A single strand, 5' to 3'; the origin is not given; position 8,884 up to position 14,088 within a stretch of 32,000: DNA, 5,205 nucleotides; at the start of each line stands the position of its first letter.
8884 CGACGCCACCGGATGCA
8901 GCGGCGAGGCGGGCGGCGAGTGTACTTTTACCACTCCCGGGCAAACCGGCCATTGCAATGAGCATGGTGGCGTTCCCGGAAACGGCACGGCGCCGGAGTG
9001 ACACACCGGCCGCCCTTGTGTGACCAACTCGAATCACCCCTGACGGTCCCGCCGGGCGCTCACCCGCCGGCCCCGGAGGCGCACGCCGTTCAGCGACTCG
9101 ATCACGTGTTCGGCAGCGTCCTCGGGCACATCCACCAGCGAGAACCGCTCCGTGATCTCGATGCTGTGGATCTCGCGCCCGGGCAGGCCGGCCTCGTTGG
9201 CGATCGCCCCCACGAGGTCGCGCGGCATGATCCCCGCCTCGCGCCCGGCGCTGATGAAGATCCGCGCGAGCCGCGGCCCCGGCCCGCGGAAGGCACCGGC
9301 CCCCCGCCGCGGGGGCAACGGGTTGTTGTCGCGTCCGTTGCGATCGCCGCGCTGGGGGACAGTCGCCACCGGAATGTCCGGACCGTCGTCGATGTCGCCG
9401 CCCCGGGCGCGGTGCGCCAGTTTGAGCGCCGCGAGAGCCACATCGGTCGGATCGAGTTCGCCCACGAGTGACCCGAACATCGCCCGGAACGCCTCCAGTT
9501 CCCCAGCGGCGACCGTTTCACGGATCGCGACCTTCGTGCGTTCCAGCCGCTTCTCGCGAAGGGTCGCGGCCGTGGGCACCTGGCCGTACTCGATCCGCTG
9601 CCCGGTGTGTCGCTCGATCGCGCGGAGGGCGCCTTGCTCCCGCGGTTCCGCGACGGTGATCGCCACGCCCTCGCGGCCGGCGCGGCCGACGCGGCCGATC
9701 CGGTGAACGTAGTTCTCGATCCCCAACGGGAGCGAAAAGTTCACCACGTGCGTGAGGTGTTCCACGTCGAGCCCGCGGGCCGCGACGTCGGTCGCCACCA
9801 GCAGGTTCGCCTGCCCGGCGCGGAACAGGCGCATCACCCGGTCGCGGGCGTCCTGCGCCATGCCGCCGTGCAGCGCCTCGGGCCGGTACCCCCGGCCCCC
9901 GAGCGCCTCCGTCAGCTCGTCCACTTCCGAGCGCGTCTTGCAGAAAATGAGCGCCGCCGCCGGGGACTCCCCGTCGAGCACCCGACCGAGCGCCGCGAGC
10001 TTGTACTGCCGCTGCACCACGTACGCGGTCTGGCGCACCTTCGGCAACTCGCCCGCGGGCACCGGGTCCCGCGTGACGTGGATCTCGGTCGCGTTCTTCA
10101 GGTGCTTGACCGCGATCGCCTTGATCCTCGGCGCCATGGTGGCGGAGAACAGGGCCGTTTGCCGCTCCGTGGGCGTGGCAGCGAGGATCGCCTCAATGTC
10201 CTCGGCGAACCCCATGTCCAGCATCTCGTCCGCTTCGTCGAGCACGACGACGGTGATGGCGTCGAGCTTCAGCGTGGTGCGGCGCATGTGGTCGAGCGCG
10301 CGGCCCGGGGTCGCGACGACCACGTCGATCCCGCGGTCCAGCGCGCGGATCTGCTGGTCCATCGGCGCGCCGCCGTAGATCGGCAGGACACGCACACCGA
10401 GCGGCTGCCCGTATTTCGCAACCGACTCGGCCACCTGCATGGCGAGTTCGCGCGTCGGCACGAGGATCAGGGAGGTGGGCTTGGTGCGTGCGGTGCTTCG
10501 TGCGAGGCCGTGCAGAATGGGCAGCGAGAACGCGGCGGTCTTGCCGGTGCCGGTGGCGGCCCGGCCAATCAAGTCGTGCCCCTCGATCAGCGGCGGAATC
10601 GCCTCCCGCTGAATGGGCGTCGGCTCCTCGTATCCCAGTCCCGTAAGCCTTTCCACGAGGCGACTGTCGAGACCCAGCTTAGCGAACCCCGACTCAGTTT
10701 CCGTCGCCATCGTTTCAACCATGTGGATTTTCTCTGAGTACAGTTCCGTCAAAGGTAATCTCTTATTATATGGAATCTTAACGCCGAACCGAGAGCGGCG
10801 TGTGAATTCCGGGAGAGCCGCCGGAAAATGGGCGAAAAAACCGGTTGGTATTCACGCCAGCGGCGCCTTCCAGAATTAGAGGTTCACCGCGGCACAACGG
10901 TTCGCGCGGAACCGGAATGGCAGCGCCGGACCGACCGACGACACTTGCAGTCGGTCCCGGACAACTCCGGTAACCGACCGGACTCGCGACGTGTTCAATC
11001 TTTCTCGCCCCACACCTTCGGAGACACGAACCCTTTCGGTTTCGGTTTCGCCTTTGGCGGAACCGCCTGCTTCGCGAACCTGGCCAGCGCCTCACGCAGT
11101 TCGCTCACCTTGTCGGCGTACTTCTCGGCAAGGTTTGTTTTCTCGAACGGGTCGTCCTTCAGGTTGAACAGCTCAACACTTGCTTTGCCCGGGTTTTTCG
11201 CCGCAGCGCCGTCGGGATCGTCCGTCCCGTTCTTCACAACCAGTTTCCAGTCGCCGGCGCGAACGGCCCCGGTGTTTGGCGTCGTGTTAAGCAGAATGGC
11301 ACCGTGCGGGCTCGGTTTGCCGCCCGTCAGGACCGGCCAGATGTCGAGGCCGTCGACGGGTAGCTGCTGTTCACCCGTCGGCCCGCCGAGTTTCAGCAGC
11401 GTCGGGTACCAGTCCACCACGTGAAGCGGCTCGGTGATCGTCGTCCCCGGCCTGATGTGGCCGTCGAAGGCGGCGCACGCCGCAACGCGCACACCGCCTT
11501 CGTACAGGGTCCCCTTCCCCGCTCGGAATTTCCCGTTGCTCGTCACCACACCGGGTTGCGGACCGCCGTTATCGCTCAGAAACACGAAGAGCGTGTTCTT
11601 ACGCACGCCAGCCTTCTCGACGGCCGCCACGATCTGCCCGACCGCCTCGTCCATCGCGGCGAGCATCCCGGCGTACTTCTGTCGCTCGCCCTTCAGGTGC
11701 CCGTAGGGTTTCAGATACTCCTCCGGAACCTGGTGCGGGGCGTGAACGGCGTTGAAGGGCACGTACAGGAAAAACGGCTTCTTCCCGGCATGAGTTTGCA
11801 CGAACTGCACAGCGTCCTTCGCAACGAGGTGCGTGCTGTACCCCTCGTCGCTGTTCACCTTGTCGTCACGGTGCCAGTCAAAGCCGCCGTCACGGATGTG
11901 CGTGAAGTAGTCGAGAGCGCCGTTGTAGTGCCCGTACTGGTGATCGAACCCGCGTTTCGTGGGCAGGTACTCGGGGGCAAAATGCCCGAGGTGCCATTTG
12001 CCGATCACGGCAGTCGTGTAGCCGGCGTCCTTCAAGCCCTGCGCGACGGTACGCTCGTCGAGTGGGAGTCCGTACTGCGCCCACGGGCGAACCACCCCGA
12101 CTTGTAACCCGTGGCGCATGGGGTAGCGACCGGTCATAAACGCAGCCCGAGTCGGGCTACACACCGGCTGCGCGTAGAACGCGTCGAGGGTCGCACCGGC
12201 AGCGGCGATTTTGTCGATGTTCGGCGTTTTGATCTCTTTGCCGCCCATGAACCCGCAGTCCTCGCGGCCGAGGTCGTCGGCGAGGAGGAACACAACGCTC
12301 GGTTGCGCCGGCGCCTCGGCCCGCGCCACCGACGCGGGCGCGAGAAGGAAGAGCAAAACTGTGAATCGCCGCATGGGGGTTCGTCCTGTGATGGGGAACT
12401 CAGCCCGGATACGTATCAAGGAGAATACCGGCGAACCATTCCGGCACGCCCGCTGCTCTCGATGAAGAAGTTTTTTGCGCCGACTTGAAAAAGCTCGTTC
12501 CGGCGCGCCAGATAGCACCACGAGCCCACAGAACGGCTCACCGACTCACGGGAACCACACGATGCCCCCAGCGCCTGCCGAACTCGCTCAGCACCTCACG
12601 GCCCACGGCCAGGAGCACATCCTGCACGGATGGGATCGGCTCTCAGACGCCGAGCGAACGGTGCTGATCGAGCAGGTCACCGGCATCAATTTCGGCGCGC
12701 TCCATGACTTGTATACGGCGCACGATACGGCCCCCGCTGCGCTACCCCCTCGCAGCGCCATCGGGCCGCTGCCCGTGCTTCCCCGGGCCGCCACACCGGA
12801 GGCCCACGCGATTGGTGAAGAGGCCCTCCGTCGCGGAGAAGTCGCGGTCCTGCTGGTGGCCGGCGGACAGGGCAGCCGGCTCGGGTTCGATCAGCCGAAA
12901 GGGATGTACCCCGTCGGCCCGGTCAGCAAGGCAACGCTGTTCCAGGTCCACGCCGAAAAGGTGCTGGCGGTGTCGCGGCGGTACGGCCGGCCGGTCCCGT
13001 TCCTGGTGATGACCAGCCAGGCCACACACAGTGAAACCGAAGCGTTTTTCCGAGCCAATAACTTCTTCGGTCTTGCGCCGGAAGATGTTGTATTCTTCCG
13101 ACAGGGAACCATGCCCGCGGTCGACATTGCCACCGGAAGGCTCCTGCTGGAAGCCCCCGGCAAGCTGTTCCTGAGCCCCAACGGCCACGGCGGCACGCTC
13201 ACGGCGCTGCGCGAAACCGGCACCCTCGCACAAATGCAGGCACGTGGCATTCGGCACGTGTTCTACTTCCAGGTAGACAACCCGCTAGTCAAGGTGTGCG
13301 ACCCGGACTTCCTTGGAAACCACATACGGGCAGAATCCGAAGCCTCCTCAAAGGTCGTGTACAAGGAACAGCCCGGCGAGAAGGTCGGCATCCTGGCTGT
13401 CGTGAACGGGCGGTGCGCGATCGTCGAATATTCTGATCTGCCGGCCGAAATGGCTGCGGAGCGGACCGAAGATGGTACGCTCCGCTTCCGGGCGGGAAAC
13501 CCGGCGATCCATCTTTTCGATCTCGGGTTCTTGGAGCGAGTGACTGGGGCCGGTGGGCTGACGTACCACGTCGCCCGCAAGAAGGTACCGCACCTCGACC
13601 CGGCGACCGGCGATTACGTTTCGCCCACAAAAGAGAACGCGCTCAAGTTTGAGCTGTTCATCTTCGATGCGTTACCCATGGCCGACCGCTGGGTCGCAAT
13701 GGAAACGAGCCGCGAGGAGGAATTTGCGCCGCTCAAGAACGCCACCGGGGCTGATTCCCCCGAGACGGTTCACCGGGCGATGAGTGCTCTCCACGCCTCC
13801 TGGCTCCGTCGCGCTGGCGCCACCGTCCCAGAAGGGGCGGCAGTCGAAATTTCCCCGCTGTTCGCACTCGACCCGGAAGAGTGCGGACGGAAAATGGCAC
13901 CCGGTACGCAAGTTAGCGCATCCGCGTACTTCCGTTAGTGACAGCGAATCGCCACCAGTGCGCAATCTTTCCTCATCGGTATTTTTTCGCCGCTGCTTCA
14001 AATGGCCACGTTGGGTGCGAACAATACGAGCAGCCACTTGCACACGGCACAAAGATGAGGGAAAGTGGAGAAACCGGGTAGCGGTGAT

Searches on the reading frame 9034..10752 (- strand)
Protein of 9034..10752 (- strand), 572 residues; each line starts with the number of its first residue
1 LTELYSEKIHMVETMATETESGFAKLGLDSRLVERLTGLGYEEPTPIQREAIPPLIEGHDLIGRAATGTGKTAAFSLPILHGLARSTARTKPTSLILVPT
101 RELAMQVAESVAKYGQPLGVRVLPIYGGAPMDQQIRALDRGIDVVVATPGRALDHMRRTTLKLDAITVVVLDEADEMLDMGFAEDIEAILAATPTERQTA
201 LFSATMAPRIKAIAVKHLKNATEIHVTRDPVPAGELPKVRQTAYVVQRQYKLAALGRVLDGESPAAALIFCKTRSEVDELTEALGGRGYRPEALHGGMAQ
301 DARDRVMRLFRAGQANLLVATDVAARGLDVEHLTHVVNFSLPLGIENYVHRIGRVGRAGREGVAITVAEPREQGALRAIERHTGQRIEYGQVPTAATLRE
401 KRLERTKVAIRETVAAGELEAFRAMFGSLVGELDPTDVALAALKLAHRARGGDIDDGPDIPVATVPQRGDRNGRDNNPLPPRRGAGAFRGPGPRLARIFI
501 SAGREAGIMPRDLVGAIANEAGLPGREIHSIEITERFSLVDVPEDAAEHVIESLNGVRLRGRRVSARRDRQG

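Call 10: search_protein_families(library=pfam, proteins=[window:9034-10752:-], max_evalue=0.01)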
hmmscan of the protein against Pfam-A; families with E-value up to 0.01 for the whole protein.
window:9034-10752:- (572 aa): 5 families
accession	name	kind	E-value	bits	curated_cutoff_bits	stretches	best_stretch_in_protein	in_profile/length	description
PF00270.35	DEAD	-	7.1e-49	166.2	26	1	45-210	1-164/167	DEAD/DEAH box helicase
PF00271.37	Helicase_C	-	4e-31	108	23.5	1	251-359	2-110/110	Helicase conserved C-terminal domain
PF03880.21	DbpA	-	1.8e-24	86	25.6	1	497-567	1-71/72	DbpA RNA binding domain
PF25399.1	DeaD_dimer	-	5.6e-10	39.6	23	1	393-450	1-60/67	RNA helicase DeaD dimerization domain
PF04851.21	ResIII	-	0.00022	21.6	22.5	1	46-180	6-140/164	Type III restriction enzyme, res subunit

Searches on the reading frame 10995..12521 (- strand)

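Call 10: search_protein_families(library=pfam, proteins=[window:10995-12521:-], max_evalue=0.01)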
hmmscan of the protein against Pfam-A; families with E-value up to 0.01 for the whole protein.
window:10995-12521:- (508 aa): 4 families
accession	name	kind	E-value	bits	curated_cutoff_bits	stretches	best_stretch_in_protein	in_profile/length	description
PF00884.28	Sulfatase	-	3.3e-58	197.8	25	1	74-380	1-300/301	Sulfatase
PF01663.27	Phosphodiest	-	1.9e-06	28.1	23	1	98-319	19-220/342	Type I phosphodiesterase / nucleotide pyrophosphatase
PF14707.11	Sulfatase_C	-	9.6e-06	26.6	30.9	1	405-489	2-99/127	C-terminal region of aryl-sulfatase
PF16347.10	SGSH_C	-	0.0074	16.9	29.3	0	336-400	8-70/154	N-sulphoglucosamine sulphohydrolase, C-terminal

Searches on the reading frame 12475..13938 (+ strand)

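Call 10: search_protein_families(library=pfam, proteins=[window:12475-13938:+], max_evalue=0.01)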
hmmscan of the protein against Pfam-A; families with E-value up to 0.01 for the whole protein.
window:12475-13938:+ (487 aa): 1 family
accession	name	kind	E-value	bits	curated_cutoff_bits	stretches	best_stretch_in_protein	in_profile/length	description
PF01704.24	UDPGP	-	2.9e-39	135.4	22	1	121-424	52-339/413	UTP--glucose-1-phosphate uridylyltransferase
